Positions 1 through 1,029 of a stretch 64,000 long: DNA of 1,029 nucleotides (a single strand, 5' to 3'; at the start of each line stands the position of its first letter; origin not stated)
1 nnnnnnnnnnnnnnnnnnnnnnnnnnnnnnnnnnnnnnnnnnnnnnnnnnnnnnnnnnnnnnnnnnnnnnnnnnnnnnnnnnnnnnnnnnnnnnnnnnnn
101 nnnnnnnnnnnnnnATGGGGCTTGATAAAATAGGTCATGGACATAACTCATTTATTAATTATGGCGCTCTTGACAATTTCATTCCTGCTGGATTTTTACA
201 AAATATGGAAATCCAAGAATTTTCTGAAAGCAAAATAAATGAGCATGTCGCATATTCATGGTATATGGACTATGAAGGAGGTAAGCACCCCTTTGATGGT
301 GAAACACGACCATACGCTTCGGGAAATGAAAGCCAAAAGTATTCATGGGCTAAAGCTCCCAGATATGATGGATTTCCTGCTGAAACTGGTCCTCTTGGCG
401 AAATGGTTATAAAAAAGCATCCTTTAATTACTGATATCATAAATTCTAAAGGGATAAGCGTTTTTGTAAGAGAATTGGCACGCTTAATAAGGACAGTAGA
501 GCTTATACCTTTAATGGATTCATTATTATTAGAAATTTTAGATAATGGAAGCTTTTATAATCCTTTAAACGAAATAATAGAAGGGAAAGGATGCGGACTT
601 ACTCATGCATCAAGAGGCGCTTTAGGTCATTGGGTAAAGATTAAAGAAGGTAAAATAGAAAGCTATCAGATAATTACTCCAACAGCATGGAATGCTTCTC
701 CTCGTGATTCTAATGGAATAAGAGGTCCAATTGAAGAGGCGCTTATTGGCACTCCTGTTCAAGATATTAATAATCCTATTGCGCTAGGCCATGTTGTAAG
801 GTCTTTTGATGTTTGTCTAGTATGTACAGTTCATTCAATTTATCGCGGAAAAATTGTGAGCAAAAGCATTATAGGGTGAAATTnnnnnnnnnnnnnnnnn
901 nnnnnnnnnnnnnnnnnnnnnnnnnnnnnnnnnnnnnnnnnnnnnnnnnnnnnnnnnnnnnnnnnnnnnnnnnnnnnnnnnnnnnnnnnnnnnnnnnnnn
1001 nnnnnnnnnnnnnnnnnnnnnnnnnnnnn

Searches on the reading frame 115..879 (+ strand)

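Call 49: search_protein_families(library=pfam, proteins=[window:115-879:+], max_evalue=0.00001)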
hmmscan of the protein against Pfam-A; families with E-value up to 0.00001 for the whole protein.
window:115-879:+ (254 aa): 1 family
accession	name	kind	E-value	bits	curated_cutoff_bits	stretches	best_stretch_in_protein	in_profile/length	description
PF00374.24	NiFeSe_Hases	-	1.8e-57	195.9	25.8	1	6-240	237-508/508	Nickel-dependent hydrogenase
